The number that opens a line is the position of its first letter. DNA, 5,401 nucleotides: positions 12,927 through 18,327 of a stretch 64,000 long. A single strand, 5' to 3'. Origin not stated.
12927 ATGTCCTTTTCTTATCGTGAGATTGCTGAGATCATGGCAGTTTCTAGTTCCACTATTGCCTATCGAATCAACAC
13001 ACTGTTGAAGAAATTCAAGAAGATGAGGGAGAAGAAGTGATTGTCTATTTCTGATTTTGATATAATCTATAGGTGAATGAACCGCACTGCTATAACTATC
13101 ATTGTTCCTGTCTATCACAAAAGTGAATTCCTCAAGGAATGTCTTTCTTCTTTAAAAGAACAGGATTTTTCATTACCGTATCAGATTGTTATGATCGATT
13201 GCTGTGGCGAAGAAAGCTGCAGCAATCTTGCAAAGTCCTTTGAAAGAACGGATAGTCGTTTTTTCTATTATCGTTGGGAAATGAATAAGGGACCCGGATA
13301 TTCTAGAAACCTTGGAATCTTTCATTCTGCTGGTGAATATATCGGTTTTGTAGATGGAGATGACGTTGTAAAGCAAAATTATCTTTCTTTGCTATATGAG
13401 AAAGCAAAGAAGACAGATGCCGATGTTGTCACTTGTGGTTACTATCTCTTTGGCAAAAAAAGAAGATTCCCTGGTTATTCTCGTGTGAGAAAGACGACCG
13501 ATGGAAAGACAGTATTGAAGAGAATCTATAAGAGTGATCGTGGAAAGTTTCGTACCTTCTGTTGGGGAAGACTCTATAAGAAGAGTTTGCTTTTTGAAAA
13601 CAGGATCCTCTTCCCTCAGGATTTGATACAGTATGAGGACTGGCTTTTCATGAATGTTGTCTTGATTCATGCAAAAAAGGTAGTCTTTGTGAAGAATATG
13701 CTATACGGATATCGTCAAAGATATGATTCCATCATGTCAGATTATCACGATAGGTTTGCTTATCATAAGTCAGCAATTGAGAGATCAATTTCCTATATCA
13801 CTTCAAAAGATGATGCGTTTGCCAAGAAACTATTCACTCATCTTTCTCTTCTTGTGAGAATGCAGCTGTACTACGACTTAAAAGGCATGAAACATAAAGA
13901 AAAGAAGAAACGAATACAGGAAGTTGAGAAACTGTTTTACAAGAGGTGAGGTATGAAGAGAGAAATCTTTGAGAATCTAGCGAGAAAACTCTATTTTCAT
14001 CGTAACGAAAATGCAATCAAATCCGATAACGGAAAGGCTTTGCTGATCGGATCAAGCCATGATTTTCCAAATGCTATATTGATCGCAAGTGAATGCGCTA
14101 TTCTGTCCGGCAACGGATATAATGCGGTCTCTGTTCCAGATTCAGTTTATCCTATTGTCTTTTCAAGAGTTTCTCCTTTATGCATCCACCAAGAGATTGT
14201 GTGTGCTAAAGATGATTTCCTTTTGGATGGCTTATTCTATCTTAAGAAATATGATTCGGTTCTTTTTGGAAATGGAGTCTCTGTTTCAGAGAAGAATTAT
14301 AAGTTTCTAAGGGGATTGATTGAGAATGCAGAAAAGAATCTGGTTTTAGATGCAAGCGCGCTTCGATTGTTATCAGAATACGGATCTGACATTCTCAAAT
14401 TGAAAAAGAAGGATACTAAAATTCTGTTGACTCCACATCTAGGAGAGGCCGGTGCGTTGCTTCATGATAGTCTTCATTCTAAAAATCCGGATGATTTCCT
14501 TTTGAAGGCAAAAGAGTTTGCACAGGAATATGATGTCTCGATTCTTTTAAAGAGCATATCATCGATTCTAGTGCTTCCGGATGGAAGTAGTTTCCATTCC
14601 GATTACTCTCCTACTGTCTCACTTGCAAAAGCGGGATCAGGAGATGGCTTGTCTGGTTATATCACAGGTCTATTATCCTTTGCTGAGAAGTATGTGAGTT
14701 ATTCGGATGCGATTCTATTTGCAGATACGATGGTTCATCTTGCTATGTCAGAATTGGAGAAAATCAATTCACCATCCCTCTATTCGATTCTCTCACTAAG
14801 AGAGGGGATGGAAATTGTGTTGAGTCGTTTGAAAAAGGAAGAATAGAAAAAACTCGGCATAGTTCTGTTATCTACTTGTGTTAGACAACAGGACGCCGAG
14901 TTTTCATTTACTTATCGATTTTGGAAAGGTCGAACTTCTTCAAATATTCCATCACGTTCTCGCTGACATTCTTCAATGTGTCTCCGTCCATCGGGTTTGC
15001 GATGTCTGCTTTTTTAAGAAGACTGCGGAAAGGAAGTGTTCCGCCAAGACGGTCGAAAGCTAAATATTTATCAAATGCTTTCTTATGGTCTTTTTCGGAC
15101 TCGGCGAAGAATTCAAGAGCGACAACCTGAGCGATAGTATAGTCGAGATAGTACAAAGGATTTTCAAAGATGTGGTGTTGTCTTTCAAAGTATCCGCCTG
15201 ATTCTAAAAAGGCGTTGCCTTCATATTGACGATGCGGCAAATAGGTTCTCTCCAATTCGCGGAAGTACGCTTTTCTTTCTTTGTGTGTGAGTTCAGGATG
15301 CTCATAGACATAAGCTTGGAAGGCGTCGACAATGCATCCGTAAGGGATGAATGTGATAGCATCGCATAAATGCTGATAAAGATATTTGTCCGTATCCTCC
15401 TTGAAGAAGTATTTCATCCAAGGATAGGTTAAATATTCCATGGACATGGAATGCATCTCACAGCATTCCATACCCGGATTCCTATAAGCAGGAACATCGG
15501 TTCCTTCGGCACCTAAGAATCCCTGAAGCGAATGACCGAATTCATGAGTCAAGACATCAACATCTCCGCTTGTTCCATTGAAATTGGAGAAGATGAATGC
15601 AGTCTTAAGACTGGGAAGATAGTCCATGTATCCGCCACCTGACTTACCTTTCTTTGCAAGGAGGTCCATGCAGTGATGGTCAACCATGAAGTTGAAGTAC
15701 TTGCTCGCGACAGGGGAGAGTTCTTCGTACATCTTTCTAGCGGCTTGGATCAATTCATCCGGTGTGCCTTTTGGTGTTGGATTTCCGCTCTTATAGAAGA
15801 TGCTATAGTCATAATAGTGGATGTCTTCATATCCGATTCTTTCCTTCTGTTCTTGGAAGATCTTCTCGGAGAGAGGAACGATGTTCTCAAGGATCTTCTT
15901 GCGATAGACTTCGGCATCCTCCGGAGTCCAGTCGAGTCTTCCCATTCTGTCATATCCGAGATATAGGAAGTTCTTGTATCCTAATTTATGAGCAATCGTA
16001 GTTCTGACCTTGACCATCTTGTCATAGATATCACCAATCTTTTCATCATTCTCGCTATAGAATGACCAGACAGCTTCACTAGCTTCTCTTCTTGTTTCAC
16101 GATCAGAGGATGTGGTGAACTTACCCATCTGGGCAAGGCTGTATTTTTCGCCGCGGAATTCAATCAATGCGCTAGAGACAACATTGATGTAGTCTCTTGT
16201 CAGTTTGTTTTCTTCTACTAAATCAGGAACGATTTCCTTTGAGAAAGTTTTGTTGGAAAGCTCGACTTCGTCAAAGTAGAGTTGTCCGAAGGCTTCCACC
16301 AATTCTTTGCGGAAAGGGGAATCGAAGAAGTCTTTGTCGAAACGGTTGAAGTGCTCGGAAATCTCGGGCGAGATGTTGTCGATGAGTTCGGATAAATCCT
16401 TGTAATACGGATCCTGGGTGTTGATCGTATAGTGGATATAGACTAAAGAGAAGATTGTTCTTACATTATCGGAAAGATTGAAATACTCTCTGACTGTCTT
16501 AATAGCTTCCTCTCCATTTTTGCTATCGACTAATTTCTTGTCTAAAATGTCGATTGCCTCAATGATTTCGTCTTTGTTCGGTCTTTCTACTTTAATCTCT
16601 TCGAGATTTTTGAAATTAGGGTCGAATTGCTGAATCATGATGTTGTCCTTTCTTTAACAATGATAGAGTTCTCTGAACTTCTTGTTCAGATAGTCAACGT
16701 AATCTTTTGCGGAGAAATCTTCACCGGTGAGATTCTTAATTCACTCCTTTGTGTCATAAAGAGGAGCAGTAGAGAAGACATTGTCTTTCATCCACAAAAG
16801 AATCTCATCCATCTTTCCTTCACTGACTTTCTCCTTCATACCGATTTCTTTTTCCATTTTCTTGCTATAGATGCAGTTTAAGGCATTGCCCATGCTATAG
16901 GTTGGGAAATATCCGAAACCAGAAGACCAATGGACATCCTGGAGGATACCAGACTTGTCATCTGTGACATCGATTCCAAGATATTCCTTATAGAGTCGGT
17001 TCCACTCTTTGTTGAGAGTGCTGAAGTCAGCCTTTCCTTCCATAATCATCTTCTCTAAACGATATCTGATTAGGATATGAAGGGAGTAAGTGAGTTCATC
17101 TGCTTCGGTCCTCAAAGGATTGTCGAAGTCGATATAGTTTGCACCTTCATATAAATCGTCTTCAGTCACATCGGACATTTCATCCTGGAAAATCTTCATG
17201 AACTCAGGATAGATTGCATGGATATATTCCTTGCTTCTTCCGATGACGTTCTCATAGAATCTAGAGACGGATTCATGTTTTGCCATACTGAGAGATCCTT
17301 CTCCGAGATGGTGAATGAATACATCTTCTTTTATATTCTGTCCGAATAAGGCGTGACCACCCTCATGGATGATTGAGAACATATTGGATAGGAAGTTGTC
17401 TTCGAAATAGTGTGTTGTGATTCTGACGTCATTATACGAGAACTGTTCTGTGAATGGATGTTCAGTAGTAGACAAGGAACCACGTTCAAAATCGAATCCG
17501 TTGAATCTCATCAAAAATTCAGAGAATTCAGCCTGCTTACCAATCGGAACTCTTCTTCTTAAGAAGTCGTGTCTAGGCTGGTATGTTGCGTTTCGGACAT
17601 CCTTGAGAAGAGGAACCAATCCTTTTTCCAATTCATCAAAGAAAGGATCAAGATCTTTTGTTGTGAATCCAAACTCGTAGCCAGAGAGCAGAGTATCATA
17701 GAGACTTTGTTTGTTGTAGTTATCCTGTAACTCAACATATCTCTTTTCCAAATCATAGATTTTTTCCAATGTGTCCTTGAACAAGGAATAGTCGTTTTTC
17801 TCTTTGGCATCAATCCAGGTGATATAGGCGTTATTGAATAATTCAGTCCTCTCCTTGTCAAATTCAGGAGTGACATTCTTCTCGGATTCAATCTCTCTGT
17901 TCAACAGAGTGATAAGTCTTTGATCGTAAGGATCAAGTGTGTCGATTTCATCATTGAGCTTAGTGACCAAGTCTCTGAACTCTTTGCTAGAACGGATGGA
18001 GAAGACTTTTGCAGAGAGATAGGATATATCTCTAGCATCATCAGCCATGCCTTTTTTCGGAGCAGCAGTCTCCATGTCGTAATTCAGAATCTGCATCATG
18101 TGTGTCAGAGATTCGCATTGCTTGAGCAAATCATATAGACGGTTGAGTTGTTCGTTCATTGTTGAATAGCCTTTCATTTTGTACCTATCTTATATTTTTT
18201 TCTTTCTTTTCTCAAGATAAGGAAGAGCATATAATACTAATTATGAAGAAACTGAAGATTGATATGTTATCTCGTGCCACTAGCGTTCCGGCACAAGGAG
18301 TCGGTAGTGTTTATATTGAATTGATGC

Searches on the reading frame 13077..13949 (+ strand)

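Call 107: search_protein_families(library=pfam, proteins=[window:13077-13949:+], max_evalue=0.00001)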
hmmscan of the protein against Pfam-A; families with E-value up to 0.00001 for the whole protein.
window:13077-13949:+ (290 aa): 1 family
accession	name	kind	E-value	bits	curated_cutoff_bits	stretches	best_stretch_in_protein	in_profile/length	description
PF00535.33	Glycos_transf_2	-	9.2e-26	91.2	23.3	1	7-138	1-131/168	Glycosyl transferase family 2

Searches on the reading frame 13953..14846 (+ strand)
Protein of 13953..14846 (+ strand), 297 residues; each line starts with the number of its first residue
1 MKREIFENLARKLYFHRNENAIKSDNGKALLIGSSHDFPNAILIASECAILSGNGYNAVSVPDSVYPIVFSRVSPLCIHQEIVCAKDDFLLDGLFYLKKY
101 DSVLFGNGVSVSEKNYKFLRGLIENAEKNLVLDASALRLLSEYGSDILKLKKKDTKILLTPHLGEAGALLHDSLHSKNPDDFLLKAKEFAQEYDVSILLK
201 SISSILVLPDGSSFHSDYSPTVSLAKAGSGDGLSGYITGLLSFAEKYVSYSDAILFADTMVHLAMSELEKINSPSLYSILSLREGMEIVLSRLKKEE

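Call 107: search_protein_families(library=pfam, proteins=[window:13953-14846:+], max_evalue=0.00001)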
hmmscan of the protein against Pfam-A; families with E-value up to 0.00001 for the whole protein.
window:13953-14846:+ (297 aa): 1 family
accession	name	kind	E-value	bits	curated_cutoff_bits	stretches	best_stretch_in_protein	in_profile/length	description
PF01256.23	Carb_kinase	-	5.5e-26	92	27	1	30-264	2-218/242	NAD(P)H-hydrate dehydratase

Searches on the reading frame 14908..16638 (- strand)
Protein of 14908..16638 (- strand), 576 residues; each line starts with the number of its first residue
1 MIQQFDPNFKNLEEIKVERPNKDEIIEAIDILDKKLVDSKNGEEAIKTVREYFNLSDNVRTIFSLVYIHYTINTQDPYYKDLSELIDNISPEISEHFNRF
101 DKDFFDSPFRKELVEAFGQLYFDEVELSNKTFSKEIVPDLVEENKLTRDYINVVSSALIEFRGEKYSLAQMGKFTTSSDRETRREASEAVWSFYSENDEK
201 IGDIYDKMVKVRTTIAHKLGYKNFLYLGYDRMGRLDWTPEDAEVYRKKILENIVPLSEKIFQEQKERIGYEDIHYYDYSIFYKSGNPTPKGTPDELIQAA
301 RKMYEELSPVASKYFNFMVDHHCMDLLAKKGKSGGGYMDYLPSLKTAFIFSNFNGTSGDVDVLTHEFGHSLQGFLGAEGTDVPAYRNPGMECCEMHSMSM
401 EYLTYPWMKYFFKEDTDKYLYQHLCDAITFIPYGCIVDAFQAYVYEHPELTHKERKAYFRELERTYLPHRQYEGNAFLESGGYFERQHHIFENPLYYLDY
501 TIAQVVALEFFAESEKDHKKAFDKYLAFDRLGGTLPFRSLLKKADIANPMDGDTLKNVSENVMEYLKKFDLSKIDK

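Call 61: search_protein_families(library=pfam, proteins=[window:14908-16638:-], max_evalue=0.00001)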
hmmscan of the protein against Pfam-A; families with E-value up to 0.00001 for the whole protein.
window:14908-16638:- (576 aa): 1 family
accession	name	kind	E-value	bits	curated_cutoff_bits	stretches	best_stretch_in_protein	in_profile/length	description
PF01432.26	Peptidase_M3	-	6.4e-27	95.4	27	1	175-556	3-453/457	Peptidase family M3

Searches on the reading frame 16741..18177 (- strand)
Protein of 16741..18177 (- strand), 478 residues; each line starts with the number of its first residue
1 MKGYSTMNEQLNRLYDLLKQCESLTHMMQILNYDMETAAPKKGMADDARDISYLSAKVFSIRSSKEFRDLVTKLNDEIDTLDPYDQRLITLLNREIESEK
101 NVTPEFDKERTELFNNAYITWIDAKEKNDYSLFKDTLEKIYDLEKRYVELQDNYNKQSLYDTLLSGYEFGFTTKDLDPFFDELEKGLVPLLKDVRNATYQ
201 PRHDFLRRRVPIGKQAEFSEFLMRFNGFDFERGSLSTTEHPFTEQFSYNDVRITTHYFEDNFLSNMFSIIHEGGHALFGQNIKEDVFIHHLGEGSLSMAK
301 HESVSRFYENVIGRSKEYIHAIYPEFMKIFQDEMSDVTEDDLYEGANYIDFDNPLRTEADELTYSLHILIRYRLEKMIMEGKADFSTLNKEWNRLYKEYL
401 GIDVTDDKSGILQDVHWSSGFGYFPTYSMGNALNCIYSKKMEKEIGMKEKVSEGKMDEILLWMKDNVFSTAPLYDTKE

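Call 106: search_protein_families(library=pfam, proteins=[window:16741-18177:-], max_evalue=0.00001)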
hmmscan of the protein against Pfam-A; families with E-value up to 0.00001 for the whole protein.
window:16741-18177:- (478 aa): 1 family
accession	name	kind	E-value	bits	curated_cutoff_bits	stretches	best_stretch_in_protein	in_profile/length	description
PF02074.21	Peptidase_M32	-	9.5e-140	466.9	25.1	1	15-478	3-466/489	Carboxypeptidase Taq (M32) metallopeptidase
